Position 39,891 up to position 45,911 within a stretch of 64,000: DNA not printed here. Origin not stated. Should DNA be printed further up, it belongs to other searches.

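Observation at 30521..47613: Eight-gene, all-exported envelope locus with two DUF3575-headed halves; the second half replaces pilins with the giant repeat protein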

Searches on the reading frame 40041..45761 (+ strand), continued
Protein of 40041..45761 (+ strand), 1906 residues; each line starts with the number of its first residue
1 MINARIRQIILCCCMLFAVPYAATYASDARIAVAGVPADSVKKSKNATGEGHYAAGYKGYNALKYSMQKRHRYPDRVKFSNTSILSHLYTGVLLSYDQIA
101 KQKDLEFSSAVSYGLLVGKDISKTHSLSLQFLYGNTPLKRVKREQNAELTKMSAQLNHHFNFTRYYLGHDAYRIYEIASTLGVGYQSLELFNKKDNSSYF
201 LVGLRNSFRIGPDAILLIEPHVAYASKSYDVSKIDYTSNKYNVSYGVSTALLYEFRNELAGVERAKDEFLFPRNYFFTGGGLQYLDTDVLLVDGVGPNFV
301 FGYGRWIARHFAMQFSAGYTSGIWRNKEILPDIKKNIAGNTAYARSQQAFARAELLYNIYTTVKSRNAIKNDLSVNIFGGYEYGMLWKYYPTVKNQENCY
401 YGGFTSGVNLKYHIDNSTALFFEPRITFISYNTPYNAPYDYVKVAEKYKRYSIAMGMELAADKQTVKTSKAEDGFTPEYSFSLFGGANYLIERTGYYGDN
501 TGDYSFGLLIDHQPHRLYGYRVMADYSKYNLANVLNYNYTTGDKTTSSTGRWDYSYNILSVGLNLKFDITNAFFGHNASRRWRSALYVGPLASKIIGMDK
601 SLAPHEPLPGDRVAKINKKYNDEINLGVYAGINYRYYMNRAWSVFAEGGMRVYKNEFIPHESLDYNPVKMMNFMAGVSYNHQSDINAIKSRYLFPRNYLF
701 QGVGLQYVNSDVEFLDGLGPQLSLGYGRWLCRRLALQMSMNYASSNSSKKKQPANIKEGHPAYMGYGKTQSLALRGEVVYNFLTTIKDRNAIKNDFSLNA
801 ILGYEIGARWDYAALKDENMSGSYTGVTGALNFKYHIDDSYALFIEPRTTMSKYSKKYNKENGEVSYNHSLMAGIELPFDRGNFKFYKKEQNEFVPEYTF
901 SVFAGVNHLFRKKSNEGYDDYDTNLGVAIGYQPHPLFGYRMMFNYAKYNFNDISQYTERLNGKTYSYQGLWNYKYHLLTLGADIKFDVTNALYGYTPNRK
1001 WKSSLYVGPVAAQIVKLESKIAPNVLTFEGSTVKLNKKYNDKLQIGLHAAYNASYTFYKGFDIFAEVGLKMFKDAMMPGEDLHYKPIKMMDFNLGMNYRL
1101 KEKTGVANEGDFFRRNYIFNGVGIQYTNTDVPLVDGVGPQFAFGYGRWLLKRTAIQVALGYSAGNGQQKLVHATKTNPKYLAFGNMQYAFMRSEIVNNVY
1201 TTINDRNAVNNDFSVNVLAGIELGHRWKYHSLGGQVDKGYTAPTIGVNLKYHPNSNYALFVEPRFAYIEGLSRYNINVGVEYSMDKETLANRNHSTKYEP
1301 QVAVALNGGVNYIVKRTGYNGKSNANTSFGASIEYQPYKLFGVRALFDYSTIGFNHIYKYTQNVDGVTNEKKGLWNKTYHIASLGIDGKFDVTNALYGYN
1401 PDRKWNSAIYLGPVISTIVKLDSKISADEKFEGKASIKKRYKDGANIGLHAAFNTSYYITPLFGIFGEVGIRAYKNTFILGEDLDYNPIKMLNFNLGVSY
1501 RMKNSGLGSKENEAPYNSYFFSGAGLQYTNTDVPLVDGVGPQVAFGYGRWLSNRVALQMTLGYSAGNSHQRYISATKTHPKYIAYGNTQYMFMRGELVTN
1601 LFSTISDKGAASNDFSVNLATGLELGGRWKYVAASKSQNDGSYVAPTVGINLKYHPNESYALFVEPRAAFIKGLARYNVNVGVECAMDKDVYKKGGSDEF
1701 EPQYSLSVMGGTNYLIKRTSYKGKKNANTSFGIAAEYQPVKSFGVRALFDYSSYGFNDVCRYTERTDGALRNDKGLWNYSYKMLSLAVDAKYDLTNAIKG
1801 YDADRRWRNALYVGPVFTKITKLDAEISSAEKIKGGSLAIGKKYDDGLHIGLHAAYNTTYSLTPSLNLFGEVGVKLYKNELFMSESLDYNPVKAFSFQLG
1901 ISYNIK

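Call 51: search_protein_families(library=pfam, proteins=[L019:13088-14437:+, L019:14502-16676:+, L019:5586-6746:+, L019:7284-9803:+, L019:881-3892:+, L020:4029-6110:+, L020:6448-7686:+, L020:7711-8730:+, L020:9745-12633:+], max_evalue=0.01)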
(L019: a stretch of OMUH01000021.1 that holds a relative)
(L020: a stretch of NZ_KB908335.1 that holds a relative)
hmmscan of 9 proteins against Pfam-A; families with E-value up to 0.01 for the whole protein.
L019:13088-14437:+ (449 aa): 8 families
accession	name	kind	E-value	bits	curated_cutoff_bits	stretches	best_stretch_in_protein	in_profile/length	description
PF07719.23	TPR_2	-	1.8e-09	37.4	27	0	406-438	2-34/34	Tetratricopeptide repeat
PF14559.12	TPR_19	-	1.9e-09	38.1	25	1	256-315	4-62/68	Tetratricopeptide repeat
PF13428.12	TPR_14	-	2.2e-06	28.2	23.5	0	247-283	5-41/44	Tetratricopeptide repeat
PF13414.12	TPR_11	-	6.1e-06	26.3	26.8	1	80-112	1-33/42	TPR repeat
PF13181.12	TPR_8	-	2.9e-05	24.3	25.7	0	80-106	8-34/34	Tetratricopeptide repeat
PF12895.13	ANAPC3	-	0.00035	21.2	27.2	0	143-189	27-73/82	Anaphase-promoting complex, cyclosome, subunit 3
PF13432.12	TPR_16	-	0.00055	20.8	32.7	0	255-302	9-56/65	Tetratricopeptide repeat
PF23914.1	TPR_CcmH_CycH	-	0.0013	19.1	42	1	80-167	57-149/158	Cytochrome c-type biogenesis protein H TPR domain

L019:14502-16676:+ (724 aa): 6 families
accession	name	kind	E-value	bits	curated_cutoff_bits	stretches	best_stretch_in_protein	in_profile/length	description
PF09334.17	tRNA-synt_1g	-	2.4e-160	534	20.1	1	43-437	2-390/391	tRNA synthetases class I (M)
PF01588.26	tRNA_bind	-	7.4e-25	87.3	27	1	628-721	1-95/96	Putative tRNA binding domain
PF19303.5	Anticodon_3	-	2.8e-21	76.4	23.5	1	449-592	1-146/152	Anticodon binding domain of methionyl tRNA ligase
PF00133.28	tRNA-synt_1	-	1.7e-13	50.6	22.7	1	36-281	19-245/414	tRNA synthetases class I (I, L, M and V)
PF08264.19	Anticodon_1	-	0.0001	22.6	25.1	1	459-554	1-89/148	Anticodon-binding domain of tRNA ligase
PF01406.26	tRNA-synt_1e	-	0.00037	20.4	27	0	54-169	22-136/301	tRNA synthetases class I (C) catalytic domain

L019:5586-6746:+ (386 aa): 1 family
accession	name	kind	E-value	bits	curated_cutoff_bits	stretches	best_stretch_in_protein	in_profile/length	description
PF12099.14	DUF3575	-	3.5e-10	39.9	21.1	1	44-206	13-156/177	Protein of unknown function (DUF3575)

L019:7284-9803:+ (839 aa): 1 family
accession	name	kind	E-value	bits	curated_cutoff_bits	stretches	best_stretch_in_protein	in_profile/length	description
PF00691.25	OmpA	-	0.00085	20.1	27.2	1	328-390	2-62/98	OmpA family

L019:881-3892:+ (1003 aa): 5 families
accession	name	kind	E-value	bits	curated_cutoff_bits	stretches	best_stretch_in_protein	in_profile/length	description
PF02355.23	SecD_SecF_C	-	2.3e-78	262.4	20.5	2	807-987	14-187/189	Protein export membrane protein SecD/SecF, C-terminal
PF22599.2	SecDF_P1_head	-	1.5e-30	105.9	27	1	379-474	18-114/114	SecDF, P1 head subdomain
PF21760.3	SecD_1st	-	3e-15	55.9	27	1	171-228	2-57/60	Protein translocase subunit SecDF, P1 domain, N-terminal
PF07549.19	Sec_GG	-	5.4e-12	45.3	20.3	1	694-721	1-28/28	SecD/SecF GG Motif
PF03176.21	MMPL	-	1.2e-07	31.4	20.5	1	496-637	149-292/333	MMPL family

L020:4029-6110:+ (693 aa): 0 families

L020:6448-7686:+ (412 aa): 2 families
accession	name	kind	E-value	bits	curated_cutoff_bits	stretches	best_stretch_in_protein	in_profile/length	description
PF16653.10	Sacchrp_dh_C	-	1.5e-39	137.1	31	1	142-400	1-265/265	Saccharopine dehydrogenase C-terminal domain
PF03435.24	Sacchrp_dh_NADP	-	2.5e-33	115.6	25.1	1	4-138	1-129/129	Saccharopine dehydrogenase NADP binding domain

L020:7711-8730:+ (339 aa): 8 families
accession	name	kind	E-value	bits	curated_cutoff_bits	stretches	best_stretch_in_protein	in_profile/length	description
PF00154.27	RecA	-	3.2e-141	469.7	27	1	15-276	1-262/262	recA bacterial DNA recombination protein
PF21096.2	RecA_C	-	9.9e-25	86.9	27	1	279-334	1-56/57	RecA C-terminal domain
PF08423.17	Rad51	-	4.9e-08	33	22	1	45-235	6-212/244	Rad51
PF06745.19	ATPase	-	2e-07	31.1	26.6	1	47-213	1-167/231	KaiC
PF13479.12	AAA_24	-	6.8e-05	23.2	27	1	69-157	5-77/195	AAA domain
PF01637.24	ATPase_2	-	0.00011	22.6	33.2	1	67-109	21-63/225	ATPase domain predominantly from Archaea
PF13191.12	AAA_16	-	0.0034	18.3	32.6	1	64-200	22-139/167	AAA ATPase domain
PF13481.12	AAA_25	-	0.0041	17.2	27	0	63-157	30-156/195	AAA domain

L020:9745-12633:+ (962 aa): 1 family
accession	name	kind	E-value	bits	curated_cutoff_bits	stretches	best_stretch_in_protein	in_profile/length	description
PF13149.12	Mfa_like_1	-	1.5e-13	51.8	27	1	172-388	43-232/246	Fimbrillin-like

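Call 69: find_homologous_proteins(query=L003:7166-9985:+, max_evalue=0.00001)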
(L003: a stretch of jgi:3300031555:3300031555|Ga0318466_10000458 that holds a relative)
Query L003:7166-9985:+ (940 aa): 30 proteins with E <= 0.00001 among 8000 candidates.
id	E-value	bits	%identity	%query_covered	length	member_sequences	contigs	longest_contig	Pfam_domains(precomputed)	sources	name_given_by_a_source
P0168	0.0e+0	2107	99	100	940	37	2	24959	-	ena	-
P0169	0.0e+0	1810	84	100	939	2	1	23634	-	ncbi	-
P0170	0.0e+0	1538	72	100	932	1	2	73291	-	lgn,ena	-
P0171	3.8e-295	1000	53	100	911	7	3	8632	-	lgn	-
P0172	4.3e-261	887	48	100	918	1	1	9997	-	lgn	-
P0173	2.9e-255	868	48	98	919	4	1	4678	-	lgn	-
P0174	2.1e-240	819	46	100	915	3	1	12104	-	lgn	-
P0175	8.4e-237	807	47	100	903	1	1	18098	-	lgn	-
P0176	1.8e-232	793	45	100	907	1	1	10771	-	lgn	-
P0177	2.6e-228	779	45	100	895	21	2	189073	-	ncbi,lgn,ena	-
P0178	3.0e-216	739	44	100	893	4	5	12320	-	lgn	-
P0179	9.7e-212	724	42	100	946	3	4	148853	-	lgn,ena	-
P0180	3.9e-210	719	44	94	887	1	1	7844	-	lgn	-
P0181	9.9e-200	684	41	94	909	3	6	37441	-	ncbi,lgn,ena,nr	ncbi:MAG: hypothetical protein IKZ37_00140 [Bacteroidaceae bacterium]|nr:hypothetical protein [Bacte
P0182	2.0e-199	683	41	100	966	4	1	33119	-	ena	-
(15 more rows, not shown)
